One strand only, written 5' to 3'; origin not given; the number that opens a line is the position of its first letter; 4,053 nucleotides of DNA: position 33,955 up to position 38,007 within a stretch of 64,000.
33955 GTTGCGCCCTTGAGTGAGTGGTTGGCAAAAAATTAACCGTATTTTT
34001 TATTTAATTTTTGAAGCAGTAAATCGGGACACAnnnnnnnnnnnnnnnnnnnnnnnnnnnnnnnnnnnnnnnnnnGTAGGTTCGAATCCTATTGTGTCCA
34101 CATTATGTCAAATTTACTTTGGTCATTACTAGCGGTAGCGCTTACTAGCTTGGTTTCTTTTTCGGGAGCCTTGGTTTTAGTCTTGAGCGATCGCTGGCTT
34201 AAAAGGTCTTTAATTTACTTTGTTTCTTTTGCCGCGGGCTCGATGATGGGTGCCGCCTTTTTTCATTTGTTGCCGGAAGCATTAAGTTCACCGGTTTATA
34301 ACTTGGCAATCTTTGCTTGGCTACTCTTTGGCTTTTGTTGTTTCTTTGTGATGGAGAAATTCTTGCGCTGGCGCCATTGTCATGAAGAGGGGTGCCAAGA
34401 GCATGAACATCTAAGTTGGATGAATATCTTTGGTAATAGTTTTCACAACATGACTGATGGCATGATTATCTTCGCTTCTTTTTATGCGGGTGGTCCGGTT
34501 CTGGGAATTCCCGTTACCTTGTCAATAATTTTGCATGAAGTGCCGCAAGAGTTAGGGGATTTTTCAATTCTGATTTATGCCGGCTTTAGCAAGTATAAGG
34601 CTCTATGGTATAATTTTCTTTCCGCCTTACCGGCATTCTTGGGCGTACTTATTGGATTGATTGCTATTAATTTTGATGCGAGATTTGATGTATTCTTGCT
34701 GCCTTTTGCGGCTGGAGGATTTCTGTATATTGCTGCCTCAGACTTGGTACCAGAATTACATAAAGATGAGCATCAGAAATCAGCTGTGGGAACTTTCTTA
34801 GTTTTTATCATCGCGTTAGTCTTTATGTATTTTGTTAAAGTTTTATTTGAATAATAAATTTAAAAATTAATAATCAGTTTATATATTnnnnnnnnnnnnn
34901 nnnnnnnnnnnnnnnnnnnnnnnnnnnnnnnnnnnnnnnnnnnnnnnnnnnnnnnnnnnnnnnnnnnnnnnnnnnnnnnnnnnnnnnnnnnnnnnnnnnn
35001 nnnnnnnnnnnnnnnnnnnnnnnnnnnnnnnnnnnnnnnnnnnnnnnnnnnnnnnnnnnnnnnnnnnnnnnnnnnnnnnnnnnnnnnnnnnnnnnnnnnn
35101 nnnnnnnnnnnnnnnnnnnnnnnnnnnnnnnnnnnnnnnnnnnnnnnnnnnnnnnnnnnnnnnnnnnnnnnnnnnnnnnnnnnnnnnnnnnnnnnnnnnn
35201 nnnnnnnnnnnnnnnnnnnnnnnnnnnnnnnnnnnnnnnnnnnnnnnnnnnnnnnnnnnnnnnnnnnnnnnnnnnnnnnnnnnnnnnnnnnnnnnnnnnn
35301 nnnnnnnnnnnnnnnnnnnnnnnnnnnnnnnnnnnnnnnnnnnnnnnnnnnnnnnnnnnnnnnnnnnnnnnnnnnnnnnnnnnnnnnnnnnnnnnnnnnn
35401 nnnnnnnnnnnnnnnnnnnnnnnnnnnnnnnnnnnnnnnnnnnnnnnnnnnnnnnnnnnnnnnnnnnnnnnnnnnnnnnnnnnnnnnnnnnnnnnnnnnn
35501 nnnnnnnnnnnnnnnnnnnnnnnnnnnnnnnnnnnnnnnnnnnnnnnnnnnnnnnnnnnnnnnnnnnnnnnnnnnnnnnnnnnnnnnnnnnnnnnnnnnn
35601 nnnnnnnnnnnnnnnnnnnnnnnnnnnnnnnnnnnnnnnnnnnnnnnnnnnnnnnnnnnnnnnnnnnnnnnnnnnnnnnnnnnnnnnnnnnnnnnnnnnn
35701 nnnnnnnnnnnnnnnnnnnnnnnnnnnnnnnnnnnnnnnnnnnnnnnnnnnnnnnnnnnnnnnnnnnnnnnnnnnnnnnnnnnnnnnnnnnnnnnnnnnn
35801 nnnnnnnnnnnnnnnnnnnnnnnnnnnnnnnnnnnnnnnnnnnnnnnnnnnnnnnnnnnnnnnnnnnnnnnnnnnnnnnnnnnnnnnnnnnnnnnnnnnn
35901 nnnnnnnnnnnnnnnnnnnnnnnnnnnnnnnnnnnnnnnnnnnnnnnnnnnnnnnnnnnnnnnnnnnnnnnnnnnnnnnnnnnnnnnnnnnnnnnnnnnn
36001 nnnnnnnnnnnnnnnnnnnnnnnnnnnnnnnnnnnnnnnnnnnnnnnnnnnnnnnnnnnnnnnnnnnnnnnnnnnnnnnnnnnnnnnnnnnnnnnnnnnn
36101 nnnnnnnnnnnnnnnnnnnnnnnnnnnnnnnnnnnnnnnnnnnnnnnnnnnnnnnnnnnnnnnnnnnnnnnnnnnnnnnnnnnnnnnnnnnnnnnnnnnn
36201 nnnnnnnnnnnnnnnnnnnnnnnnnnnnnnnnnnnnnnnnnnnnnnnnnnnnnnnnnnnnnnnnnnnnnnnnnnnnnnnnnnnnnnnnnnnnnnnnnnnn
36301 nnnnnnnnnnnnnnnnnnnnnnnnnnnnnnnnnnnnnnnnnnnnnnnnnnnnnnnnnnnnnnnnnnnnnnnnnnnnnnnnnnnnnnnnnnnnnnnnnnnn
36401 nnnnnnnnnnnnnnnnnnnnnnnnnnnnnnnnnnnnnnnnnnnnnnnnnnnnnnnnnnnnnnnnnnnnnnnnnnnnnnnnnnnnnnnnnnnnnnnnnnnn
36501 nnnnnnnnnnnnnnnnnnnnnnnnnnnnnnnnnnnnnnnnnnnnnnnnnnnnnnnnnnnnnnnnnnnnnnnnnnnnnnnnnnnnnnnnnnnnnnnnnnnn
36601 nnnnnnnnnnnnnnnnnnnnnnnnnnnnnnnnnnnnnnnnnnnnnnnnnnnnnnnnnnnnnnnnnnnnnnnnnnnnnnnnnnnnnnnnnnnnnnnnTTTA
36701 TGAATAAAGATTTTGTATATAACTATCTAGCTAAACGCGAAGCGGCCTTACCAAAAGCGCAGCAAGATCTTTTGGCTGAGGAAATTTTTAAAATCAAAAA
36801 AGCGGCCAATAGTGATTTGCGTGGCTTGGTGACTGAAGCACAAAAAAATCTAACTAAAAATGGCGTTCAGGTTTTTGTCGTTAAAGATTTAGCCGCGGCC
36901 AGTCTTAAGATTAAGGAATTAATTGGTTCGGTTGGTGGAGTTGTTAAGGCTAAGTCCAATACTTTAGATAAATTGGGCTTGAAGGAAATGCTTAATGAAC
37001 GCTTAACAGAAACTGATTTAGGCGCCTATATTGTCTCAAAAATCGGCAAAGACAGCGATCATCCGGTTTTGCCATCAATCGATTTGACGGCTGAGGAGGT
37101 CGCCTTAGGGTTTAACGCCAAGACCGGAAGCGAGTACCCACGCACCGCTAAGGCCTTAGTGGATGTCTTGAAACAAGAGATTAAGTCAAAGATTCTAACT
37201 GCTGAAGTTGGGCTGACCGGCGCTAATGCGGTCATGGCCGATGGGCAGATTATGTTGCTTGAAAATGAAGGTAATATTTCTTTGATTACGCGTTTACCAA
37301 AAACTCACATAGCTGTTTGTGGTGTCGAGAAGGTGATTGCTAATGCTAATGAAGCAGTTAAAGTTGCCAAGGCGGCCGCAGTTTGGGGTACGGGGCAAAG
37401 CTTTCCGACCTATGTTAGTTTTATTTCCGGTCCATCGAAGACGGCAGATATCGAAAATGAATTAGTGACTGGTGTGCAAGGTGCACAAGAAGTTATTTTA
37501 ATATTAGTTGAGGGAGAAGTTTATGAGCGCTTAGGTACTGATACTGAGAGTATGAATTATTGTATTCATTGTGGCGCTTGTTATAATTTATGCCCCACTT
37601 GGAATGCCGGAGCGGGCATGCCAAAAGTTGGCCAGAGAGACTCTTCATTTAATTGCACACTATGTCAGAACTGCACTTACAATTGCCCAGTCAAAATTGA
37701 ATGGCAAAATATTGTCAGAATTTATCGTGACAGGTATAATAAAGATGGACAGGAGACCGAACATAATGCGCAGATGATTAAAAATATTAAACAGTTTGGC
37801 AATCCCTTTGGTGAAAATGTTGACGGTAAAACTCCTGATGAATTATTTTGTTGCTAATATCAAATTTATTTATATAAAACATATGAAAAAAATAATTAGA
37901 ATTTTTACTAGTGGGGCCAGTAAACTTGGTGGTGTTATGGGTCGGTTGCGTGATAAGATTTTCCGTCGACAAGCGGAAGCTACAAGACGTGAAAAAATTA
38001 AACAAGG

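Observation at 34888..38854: Five-gene operon coupling an Hdr/Lut-like Fe-S module to a CcdA transporter and extracytoplasmic thioredoxin-fold proteins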

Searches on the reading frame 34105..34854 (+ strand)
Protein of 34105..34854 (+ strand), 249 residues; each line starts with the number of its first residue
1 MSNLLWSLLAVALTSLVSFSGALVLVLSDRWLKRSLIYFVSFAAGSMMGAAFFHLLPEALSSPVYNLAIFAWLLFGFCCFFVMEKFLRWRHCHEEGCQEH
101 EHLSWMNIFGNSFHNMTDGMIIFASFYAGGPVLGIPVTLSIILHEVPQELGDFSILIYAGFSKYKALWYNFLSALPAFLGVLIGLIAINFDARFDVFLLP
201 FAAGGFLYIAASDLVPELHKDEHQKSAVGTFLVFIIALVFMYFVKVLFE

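Call 3: search_protein_families(library=pfam, proteins=[window:34105-34854:+], max_evalue=0.01)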
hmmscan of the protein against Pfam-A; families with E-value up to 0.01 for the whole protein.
window:34105-34854:+ (249 aa): 1 family
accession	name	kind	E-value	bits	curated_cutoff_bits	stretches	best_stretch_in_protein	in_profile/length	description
PF02535.28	Zip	-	1.1e-38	133.7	35.1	2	91-234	165-312/323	ZIP Zinc transporter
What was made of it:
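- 34105..34854 (+): ZIP-family metal transporter, 33 bp upstream of A. Probably co-transcribed. An accessory gene, not part of the conserved core. Pfam Zip E 1.1e-38 (call 3).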

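Call 4: search_protein_families(library=ncbifam, proteins=[window:34105-34854:+], max_evalue=0.01)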
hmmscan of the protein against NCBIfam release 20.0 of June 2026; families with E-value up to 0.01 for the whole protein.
window:34105-34854:+ (249 aa): 2 families
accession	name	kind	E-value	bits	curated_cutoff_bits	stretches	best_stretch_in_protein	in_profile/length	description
NF003243.0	PRK04201.1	equivalog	1.5e-17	63.8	252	1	2-234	3-255/266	zinc transporter ZupT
TIGR00820.1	zip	subfamily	0.0063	15.7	231.15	1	35-83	50-101/324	ZIP zinc/iron transport family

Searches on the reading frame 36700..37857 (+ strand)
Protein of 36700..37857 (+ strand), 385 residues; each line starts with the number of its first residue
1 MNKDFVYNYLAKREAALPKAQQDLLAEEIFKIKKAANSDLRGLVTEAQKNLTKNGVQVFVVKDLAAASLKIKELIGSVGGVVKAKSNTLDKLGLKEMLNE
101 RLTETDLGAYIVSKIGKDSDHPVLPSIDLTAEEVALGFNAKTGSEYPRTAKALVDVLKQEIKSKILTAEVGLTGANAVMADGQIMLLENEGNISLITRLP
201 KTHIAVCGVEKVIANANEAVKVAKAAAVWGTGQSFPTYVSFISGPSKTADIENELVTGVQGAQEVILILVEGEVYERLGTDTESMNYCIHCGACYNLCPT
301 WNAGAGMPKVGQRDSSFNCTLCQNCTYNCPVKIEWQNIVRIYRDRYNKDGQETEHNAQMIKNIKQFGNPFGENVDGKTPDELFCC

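Call 3: search_protein_families(library=pfam, proteins=[window:36700-37857:+], max_evalue=0.01)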
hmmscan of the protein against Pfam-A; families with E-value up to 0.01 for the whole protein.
window:36700-37857:+ (385 aa): 13 families
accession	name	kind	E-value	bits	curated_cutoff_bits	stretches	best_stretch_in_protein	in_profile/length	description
PF02589.21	LUD_dom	-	6.5e-41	140.6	22.6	1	45-270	2-189/189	LUD domain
PF13237.11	Fer4_10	-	2.8e-06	27.6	25.5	1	286-330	7-53/53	4Fe-4S dicluster domain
PF13183.11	Fer4_8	-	5.7e-06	27.2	27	1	285-333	2-68/68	4Fe-4S dicluster domain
PF12838.12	Fer4_7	-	2.1e-05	25.4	27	1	288-333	2-52/52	4Fe-4S dicluster domain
PF14697.11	Fer4_21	-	2.9e-05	24.5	35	1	286-331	6-53/59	4Fe-4S dicluster domain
PF13187.11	Fer4_9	-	3.5e-05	24.2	27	1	287-332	1-50/52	4Fe-4S dicluster domain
PF12800.12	Fer4_4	-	8.5e-05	23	24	1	286-301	2-17/17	4Fe-4S binding domain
PF12797.12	Fer4_2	-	9.8e-05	22.5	24.5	0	287-300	9-22/22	4Fe-4S binding domain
PF00037.32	Fer4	-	0.0001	22.4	21.1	1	286-300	6-20/24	4Fe-4S binding domain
PF13484.11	Fer4_16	-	0.00017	22.8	30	0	288-302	2-16/66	4Fe-4S double cluster binding domain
PF13534.11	Fer4_17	-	0.00037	21.4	22.2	0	282-299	40-57/61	4Fe-4S dicluster domain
PF12837.12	Fer4_6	-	0.00055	20.2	25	1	285-300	6-21/24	4Fe-4S binding domain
PF12798.12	Fer4_3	-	0.00092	20.3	27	0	288-300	1-13/15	4Fe-4S binding domain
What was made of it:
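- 36700..37857 (+): Gene C: LUD domain (aa 45-270), an HdrC-like 2x[4Fe-4S] module (aa 286-333), a helical extension with GNPFG, and a C-terminal Cys384-Cys385. Pfam LUD_dom E 6.5e-41 and Fer4 families (call 3).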

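Call 4: search_protein_families(library=ncbifam, proteins=[window:36700-37857:+], max_evalue=0.01)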
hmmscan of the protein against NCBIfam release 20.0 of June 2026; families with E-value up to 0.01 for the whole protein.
window:36700-37857:+ (385 aa): 20 families
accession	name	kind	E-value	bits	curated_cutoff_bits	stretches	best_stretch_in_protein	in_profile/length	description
NF045670.1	quin_L_LdhH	equivalog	1.3e-59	202.2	800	1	4-357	21-394/706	L-lactate dehydrogenase (quinone) large subunit LdhH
TIGR00273.1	TIGR00273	equivalog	5.8e-53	180.3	444.8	2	25-303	34-310/432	LutB/LldF family L-lactate oxidation iron-sulfur protein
NF009226.0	PRK12576.1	equivalog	9e-06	25.2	344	1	313-361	204-252/317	succinate dehydrogenase/fumarate reductase iron-sulfur subunit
NF038196.1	ferrodoxin_EFR1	subfamily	1.2e-05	25.5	75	1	284-337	182-233/242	EFR1 family ferrodoxin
TIGR01945.1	rnfC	subfamily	0.00011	20.9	245.95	1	241-343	325-428/435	RnfABCDGE type electron transport complex subunit C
NF040864.1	HgcB_ferredoxin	equivalog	0.00027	20.7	99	1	284-332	12-59/93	mercury methylation ferredoxin HgcB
NF045796.1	DsrK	equivalog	0.00035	19.3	400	0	317-356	118-157/453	sulfate reduction electron transfer complex DsrMKJOP subunit DsrK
NF007382.0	PRK09898.1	equivalog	0.00036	20.1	213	1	277-338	145-206/208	ferredoxin-like protein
NF008434.0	PRK11274.1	equivalog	0.00038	19.5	333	0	285-302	22-39/409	glycolate oxidase subunit GlcF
NF041837.1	rnfC_Methano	equivalog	0.00056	18.9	650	1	283-352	355-432/438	Rnf electron transport complex subunit RnfC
TIGR01971.1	NuoI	subfamily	0.00057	19.5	113.05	0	284-300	79-95/121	NADH-quinone oxidoreductase, chain I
NF004898.0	PRK06259.1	equivalog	0.00058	18.6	385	1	313-366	182-236/488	fumarate reductase (CoM/CoB) subunit TfrB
NF040770.1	hetero_SS_HdrA2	exception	0.00095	17.4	1100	1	241-332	531-621/777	CoB-CoM heterodisulfide reductase HdrA2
TIGR01944.1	rnfB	subfamily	0.0011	18.6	68.7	1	286-338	113-165/190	RnfABCDGE type electron transport complex subunit B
NF043039.1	HgcAB_like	equivalog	0.0014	18.3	285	1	268-331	287-346/350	HgcAB-like fusion protein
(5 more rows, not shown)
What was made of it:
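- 36700..37857 (+): NCBIfam LdhH 1.3e-59 and LutB 5.8e-53, both below cut-off (call 4).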

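Call 15: find_homologous_proteins(query=window:36700-37857:+, max_evalue=0.00001)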
Query window:36700-37857:+ (385 aa): 600 proteins with E <= 0.00001 among 5031 candidates; the best 120 are listed.
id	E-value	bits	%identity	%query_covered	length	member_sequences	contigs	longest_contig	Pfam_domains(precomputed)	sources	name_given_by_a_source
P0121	4.2e-255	863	100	100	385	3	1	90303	PF02589.22,PF12838.13,PF13237.12,PF13183.12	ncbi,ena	-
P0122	9.6e-195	665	75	100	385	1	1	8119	PF02589.22,PF13237.12,PF13183.12,PF13187.12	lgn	-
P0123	1.9e-194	664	79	96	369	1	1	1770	PF02589.22,PF13237.12,PF13183.12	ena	-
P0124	2.0e-179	615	70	100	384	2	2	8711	PF02589.22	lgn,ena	-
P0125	8.7e-177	606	70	100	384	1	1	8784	PF02589.22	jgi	jgi:L-lactate utilization protein LutB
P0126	3.4e-174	597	68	100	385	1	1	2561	PF02589.22,PF13484.12,PF13183.12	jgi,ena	-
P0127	1.7e-173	595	70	100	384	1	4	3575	PF02589.22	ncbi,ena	-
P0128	1.2e-170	586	68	100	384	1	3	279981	PF02589.22,PF13183.12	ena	-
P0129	3.9e-170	584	68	100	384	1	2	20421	PF02589.22,PF13484.12,PF13183.12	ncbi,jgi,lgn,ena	ncbi:MAG: LUD domain-containing protein [Candidatus Buchananbacteria bacterium]|jgi:L-lactate dehydr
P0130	4.4e-170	584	67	100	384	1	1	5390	PF14697.12,PF02589.22,PF13534.12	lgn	-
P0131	9.8e-170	583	68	100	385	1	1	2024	PF02589.22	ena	-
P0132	1.6e-167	575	68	100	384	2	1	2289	PF02589.22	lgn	-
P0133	1.4e-166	572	66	100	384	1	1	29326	PF02589.22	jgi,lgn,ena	-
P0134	1.7e-166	572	68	100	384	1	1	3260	PF02589.22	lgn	-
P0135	3.7e-166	571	64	100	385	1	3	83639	PF02589.22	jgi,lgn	-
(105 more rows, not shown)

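Call 26: search_solved_structures(query=window:36700-37857:+, max_evalue=0.01, show_alignments=1)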
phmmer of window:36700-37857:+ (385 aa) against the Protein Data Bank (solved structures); distinct sequences matched with E-value up to 0.01: 5.
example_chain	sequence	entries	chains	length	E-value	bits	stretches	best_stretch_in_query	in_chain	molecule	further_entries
9ojn_A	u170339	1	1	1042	6.5e-06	28.7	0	314-378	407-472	Iron-sulfur-binding reductase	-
8rvv_C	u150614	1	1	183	0.00061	22.2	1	281-350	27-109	H(2):CoB-CoM heterodisulfide,ferredoxin reductase subunit C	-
8rvu_c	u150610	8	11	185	0.00063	22.2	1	281-350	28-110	H(2):CoB-CoM heterodisulfide,ferredoxin reductase subunit C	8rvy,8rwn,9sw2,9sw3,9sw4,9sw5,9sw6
9eri_C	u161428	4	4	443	0.0068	18.8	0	286-342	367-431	Na(+)-translocating ferredoxin:NAD(+) oxidoreductase complex subunit C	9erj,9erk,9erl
2g40_A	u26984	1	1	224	0.007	18.7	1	163-270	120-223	conserved hypothetical protein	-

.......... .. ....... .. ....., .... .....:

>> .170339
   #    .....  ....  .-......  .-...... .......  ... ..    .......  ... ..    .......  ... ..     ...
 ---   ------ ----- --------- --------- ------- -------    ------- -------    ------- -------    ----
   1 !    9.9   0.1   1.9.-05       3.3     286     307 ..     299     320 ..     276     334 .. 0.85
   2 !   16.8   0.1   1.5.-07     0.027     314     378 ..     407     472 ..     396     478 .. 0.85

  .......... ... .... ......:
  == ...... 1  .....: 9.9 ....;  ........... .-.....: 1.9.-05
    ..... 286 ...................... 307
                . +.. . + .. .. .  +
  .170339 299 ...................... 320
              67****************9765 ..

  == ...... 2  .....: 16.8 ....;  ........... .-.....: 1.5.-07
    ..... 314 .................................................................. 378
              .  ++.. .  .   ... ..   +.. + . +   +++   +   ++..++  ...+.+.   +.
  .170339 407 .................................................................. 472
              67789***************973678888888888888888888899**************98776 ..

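Call 73: search_protein_representatives(protein=window:36700-37857:+)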
Query: 385 residues. Proteins with E-value up to 0.001 (for the whole library): 3413; up to 1e-10: 1122; up to 1e-30: 220. The best 150 are listed.
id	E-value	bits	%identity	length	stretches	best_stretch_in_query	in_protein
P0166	1.4e-96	340.2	45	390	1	2-385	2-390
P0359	2.6e-79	283.4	41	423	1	8-385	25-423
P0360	1.1e-77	278.1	42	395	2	1-303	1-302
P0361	3.8e-76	273.0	66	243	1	1-210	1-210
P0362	8.6e-74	265.2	42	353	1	5-304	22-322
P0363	9.5e-71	255.2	37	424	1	7-385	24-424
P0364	1.0e-64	235.4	37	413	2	16-309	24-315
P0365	2.4e-63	230.9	36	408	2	9-302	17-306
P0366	6.1e-63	229.6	38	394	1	26-385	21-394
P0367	1.8e-62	228.0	39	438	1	24-374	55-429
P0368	4.3e-59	216.9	43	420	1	14-334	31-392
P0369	9.8e-58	212.4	37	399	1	22-385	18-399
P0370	1.8e-57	211.6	39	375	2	40-305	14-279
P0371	6.6e-57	209.7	48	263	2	151-302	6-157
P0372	2.6e-55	204.5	41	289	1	19-272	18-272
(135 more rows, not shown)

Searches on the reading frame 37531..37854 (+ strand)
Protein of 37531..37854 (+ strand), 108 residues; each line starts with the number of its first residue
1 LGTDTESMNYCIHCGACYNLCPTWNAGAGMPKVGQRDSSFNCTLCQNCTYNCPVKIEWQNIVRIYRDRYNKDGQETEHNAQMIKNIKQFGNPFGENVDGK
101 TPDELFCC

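Call 50: find_related_loci(query=A4, collection=metagenome_contigs, flank=7000)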
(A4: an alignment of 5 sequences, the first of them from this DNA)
Query A4 (108 aa) in metagenome_contigs; peptide patterns used: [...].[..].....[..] (x = any residue, [..] = any of these).
532 stretches matched a pattern; 43 encode a relative of the query (tblastn E <= 1e-3); 43 distinct loci.
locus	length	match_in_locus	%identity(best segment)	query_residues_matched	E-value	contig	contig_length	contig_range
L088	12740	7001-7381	40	1-108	6e-29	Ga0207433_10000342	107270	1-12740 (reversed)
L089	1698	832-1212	40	1-108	1e-27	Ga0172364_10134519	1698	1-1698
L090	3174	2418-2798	38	1-108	1e-26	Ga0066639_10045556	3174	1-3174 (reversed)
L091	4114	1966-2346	38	1-108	1e-26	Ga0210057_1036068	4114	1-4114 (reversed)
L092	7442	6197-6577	38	1-108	4e-26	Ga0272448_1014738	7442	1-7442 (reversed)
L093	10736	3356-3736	38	1-108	1e-25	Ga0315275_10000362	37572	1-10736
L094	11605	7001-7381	37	1-108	2e-25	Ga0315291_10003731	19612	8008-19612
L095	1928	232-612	39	1-108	3e-25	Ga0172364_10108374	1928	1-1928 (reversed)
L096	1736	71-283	49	37-108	1e-19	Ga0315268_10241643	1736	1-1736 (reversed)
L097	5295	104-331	45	32-108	2e-18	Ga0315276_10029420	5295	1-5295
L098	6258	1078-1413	37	6-108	7e-18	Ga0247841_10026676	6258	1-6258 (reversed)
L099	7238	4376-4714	34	6-108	1e-17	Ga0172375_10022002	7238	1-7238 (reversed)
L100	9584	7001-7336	38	6-108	4e-17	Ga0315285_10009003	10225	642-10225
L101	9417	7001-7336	36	6-108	8e-17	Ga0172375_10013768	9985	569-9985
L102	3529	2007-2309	41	11-100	2e-16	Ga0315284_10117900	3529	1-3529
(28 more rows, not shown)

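Call 70: search_solved_structures(query=A3, max_evalue=0.1, show_alignments=4)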
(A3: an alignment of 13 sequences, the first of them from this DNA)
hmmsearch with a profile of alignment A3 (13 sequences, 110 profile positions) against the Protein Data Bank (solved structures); distinct sequences matched with E-value up to 0.1: 86 (the best 60 are shown).
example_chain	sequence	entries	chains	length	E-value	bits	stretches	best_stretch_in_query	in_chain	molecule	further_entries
9ojn_A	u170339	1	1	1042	9.4e-12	48.2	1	39-101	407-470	Iron-sulfur-binding reductase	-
5odc_C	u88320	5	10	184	2.2e-11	47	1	2-95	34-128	Heterodisulfide reductase, subunit C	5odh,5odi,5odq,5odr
8rvv_C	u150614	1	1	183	1.1e-10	44.7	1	1-92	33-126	H(2):CoB-CoM heterodisulfide,ferredoxin reductase subunit C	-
8rvu_c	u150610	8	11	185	1.2e-10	44.7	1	1-92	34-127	H(2):CoB-CoM heterodisulfide,ferredoxin reductase subunit C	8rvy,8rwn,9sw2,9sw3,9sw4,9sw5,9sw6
5t5i_F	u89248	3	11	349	1.8e-10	44.1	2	1-76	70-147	Tungsten formylmethanofuran dehydrogenase subunit fwdF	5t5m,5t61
9sfi_E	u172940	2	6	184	2.5e-10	43.6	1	2-83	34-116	H(2)/formate:CoB-CoM heterodisulfide,ferredoxin reductase subunit C2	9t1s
9sw6_H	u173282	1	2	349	7.2e-10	42.1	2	1-71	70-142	Tungsten formylmethanofuran dehydrogenase, subunit F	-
7bkb_C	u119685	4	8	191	2.1e-08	37.4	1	2-94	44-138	CoB--CoM heterodisulfide reductase subunit C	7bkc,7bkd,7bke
7bkb_K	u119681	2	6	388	3.2e-07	33.6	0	2-57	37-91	Formylmethanofuran dehydrogenase, subunit F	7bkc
9sfi_T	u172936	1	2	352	7.4e-06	29.2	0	1-57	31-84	4Fe-4S ferredoxin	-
1kf6_B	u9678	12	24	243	1.3e-05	28.4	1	2-68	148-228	FUMARATE REDUCTASE IRON-SULFUR PROTEIN | Fumarate reductase iron-sulfur subunit | Fumarate reductase (Anaerobic), Fe-S subunit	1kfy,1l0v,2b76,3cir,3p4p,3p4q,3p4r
9t1s_M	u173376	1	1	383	3.8e-05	26.9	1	1-73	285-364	formate dehydrogenase (coenzyme F420)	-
8rja_F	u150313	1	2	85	3.9e-05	26.9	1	2-57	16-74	NAD(P)H-quinone oxidoreductase subunit I, chloroplastic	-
2wp9_B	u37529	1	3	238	0.00013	25.2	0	25-56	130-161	SUCCINATE DEHYDROGENASE IRON-SULFUR SUBUNIT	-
9eri_C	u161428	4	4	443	0.0002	24.6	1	2-74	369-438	Na(+)-translocating ferredoxin:NAD(+) oxidoreductase complex subunit C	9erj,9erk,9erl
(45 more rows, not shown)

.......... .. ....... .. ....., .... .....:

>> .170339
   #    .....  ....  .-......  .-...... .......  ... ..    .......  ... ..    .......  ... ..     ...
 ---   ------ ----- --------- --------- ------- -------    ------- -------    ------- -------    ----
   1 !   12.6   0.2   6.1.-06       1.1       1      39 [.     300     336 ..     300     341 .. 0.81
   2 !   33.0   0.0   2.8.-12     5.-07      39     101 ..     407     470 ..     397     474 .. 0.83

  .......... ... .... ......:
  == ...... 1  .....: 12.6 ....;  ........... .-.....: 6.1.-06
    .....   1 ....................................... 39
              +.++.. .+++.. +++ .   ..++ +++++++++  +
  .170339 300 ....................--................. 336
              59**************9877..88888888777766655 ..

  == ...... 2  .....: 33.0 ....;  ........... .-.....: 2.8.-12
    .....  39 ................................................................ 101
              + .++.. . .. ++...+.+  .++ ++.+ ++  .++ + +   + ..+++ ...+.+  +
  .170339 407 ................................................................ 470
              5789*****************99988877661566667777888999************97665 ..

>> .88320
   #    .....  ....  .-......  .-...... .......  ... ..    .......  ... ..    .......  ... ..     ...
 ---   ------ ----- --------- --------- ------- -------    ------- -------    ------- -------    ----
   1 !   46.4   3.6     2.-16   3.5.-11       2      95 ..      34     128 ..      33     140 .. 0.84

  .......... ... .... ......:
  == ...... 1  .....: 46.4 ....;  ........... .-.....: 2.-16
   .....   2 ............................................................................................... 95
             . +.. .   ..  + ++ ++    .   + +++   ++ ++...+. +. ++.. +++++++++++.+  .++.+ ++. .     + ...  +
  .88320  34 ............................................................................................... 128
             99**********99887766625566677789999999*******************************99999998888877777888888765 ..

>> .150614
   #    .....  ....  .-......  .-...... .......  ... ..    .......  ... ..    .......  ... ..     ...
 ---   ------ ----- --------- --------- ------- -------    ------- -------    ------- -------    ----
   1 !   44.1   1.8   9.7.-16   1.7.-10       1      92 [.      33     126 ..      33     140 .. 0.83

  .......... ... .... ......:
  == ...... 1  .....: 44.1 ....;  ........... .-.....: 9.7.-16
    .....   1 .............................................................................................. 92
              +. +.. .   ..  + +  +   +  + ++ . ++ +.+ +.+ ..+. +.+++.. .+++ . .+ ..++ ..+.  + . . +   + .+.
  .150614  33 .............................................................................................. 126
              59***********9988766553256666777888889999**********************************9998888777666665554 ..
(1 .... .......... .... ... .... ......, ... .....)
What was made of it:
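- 36700..37857 (+): The Fe-S profile hits HdrC 5odc_C at 2.2e-11 (call 70).
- On HdrBC-type heterodisulfide reductase catalytic core: The Fe-S module profile hits HdrC 5odc_C at E 2.2e-11 over positions 2-95 (call 70).
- Closest known: HdrBC / HdrDE heterodisulfide reductase, DsrMK-DsrC, and thiol:fumarate reductase TfrAB. Same: An HdrC-like di-cluster ferredoxin partner (5odc_C E 2.2e-11, call 70).
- The Fe-S module hits HdrC at 2.2e-11 (call 70).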
